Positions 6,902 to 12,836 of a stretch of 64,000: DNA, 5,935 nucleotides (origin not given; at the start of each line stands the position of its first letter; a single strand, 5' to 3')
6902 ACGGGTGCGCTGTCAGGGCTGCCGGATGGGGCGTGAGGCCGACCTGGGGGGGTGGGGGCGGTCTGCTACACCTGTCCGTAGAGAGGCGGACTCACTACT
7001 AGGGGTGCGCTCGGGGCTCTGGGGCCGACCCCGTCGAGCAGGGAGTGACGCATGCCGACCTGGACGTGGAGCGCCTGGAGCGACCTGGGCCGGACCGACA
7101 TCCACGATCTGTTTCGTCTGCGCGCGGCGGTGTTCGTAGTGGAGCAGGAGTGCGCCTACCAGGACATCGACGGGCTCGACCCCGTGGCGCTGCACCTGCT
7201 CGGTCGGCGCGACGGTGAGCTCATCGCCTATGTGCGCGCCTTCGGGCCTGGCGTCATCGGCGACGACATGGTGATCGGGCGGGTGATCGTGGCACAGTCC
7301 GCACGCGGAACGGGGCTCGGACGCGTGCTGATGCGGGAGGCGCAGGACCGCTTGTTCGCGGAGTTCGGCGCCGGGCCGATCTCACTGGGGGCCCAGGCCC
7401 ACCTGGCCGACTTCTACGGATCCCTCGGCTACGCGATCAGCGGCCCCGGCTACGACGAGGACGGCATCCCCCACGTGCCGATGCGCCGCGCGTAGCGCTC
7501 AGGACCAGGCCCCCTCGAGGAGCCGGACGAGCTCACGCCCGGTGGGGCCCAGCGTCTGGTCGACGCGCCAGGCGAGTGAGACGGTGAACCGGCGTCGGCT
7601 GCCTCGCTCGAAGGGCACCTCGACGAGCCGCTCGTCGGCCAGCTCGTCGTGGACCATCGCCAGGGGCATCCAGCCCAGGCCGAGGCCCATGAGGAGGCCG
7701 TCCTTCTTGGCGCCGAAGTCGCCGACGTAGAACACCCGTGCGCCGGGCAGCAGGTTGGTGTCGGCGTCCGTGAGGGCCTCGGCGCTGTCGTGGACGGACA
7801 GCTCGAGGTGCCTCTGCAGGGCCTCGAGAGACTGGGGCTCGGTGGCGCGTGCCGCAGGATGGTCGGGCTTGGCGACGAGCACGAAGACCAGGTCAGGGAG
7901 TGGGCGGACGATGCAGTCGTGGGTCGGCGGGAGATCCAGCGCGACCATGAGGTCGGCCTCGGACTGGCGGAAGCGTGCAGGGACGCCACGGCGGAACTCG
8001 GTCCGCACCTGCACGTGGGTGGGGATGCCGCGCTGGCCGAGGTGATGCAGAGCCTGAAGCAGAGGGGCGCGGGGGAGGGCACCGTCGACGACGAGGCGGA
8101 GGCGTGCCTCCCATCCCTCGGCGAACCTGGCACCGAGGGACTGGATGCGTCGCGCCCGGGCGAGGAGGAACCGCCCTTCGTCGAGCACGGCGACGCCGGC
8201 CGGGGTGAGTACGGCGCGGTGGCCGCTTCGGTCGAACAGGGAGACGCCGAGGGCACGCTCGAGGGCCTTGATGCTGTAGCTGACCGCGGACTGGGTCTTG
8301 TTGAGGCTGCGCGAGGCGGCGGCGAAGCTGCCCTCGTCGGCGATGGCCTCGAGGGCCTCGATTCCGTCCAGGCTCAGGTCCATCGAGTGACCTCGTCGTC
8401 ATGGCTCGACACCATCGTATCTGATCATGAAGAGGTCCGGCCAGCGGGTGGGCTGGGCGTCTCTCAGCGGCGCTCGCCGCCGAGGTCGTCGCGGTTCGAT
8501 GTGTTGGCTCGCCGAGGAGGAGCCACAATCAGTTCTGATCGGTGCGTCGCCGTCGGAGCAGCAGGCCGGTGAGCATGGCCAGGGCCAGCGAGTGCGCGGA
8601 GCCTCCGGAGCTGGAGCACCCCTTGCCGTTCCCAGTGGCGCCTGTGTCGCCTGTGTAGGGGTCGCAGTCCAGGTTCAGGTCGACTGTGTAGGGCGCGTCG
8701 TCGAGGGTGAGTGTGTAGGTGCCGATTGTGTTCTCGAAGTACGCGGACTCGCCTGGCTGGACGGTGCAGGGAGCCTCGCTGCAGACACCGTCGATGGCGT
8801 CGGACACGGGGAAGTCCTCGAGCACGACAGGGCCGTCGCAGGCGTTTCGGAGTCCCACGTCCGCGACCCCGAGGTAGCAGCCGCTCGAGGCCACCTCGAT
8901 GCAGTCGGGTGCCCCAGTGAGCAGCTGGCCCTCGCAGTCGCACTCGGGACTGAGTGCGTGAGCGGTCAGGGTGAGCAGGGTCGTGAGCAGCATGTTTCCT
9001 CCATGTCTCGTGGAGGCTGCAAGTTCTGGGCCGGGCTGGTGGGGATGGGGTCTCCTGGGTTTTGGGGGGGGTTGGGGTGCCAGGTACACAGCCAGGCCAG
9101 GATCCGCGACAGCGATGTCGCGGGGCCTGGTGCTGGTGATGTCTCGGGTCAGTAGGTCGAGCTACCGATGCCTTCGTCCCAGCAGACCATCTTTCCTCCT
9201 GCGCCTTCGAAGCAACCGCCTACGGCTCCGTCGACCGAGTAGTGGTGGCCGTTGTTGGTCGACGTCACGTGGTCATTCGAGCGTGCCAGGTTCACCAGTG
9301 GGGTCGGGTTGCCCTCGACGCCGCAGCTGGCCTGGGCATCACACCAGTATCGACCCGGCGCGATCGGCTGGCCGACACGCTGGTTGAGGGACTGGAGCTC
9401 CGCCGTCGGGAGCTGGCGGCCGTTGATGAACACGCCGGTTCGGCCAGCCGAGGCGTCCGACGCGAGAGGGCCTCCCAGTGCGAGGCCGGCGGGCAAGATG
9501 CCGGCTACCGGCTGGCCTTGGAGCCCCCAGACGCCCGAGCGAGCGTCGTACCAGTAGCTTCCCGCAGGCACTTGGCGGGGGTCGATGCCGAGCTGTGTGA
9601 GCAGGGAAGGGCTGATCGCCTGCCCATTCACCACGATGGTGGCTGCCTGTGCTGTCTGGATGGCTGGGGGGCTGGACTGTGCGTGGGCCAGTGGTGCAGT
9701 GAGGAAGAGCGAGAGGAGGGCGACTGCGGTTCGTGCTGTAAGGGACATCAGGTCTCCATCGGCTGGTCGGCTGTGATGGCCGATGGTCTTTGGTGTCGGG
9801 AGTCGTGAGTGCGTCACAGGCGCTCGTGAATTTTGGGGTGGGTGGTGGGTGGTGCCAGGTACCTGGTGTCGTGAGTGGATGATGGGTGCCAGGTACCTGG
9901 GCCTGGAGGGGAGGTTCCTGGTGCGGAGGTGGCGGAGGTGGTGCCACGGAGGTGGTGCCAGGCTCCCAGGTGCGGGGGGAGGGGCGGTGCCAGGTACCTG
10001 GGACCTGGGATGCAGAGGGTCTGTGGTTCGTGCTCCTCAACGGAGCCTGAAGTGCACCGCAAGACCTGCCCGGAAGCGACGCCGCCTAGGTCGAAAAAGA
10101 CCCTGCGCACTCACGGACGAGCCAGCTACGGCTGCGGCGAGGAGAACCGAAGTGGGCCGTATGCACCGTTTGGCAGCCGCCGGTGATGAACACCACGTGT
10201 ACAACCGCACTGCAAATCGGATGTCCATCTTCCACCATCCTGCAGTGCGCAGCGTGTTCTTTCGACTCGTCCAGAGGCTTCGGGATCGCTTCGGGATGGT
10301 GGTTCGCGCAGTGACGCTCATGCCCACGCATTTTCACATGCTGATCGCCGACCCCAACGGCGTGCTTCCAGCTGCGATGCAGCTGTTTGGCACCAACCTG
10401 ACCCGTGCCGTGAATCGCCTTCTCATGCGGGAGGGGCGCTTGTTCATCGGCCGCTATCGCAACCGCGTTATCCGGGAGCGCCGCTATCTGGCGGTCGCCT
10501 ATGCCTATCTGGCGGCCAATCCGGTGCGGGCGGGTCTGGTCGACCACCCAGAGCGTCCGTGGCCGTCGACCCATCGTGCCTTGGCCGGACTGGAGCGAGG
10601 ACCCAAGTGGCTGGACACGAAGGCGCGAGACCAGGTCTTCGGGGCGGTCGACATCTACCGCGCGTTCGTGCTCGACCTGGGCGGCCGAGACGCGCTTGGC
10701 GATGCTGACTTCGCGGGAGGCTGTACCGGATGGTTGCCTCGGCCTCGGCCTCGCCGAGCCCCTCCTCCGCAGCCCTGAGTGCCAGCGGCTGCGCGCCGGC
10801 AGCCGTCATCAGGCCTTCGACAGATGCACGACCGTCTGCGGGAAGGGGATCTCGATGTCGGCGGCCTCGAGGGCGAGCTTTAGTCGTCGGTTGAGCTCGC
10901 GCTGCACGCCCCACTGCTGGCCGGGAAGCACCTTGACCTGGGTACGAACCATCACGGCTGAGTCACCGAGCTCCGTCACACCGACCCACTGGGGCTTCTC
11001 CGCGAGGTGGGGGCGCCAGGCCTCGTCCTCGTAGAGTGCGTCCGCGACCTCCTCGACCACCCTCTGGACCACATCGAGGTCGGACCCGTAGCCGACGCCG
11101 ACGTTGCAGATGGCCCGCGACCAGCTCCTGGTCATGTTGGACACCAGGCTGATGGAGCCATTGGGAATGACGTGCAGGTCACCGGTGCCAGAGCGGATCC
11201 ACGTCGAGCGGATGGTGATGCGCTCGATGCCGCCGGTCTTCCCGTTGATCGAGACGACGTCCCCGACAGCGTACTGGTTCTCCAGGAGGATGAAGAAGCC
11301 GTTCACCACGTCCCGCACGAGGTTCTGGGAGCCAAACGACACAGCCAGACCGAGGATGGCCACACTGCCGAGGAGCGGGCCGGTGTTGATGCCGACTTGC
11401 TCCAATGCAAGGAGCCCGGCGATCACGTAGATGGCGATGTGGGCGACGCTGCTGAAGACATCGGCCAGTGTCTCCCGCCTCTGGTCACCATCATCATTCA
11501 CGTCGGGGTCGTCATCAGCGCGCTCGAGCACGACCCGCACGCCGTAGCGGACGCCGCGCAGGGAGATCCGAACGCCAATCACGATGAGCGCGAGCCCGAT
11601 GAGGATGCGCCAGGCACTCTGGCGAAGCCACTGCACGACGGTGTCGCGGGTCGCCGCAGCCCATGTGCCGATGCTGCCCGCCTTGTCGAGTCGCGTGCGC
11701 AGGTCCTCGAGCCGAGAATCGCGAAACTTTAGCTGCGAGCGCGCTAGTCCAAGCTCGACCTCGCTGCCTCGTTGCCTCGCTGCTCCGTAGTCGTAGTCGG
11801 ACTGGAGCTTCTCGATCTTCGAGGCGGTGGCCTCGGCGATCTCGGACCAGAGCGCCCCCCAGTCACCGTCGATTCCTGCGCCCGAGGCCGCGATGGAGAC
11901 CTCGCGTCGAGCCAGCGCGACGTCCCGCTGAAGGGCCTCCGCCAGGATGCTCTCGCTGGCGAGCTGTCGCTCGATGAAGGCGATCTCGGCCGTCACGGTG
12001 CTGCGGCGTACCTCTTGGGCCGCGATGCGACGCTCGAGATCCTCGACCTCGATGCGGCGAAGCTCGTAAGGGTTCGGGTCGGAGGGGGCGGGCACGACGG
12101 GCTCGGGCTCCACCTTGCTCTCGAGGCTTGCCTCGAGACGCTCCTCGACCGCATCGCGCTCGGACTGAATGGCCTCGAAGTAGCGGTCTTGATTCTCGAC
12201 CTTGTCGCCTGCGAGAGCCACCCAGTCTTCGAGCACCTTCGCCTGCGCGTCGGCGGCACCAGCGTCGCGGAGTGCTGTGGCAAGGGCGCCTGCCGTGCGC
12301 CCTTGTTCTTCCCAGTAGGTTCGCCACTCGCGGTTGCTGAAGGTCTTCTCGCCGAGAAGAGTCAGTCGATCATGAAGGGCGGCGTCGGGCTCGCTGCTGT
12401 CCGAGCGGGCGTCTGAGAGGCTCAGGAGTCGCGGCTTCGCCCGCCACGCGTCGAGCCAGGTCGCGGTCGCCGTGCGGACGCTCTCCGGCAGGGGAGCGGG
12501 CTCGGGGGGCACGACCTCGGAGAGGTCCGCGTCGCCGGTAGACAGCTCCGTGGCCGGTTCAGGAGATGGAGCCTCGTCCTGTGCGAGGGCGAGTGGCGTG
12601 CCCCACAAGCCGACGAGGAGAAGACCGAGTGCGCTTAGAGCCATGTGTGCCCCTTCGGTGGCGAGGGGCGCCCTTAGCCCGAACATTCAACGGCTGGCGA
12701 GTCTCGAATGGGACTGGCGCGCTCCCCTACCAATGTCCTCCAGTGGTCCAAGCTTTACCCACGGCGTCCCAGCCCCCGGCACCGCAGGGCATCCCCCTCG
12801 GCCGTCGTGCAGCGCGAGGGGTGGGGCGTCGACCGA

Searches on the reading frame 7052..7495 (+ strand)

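Call 86: search_protein_families(library=pfam, proteins=[window:7052-7495:+], max_evalue=0.001)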
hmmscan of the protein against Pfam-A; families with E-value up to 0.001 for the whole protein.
window:7052-7495:+ (147 aa): 3 families
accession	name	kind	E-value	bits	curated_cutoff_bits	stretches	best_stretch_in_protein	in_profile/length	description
PF13673.13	Acetyltransf_10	-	9.5e-14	51.9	23.6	1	53-146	38-126/128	Acetyltransferase (GNAT) domain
PF00583.31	Acetyltransf_1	-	4.5e-10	40.3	20.7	1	29-127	14-116/116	Acetyltransferase (GNAT) family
PF13508.13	Acetyltransf_7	-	3.5e-07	30.9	27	1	51-128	8-83/84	Acetyltransferase (GNAT) domain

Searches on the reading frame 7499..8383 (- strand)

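Call 86: search_protein_families(library=pfam, proteins=[window:7499-8383:-], max_evalue=0.001)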
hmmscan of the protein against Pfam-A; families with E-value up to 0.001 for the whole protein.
window:7499-8383:- (294 aa): 2 families
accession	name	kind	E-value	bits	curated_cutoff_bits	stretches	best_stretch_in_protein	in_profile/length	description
PF03466.25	LysR_substrate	-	1.4e-22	80.5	28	1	89-291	2-206/209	LysR substrate binding domain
PF00126.33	HTH_1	-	9e-21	74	26.6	1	6-63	2-59/60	Bacterial regulatory helix-turn-helix protein, lysR family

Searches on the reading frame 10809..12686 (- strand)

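Call 41: search_protein_families(library=pfam, proteins=[window:10809-12686:-], max_evalue=0.001)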
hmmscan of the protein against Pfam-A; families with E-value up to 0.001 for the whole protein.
window:10809-12686:- (625 aa): 3 families
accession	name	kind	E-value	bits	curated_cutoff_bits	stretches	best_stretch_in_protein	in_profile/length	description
PF00924.24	MS_channel_2nd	-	4e-17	62.5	20.2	1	455-520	1-68/68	Mechanosensitive ion channel, beta-domain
PF21082.3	MS_channel_3rd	-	3.3e-12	47.1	21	1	527-613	3-88/88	Mechanosensitive ion channel MscS, C-terminal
PF21088.3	MS_channel_1st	-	1.6e-07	31.6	23.1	1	417-454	5-42/42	Mechanosensitive ion channel, transmembrane helices 2/3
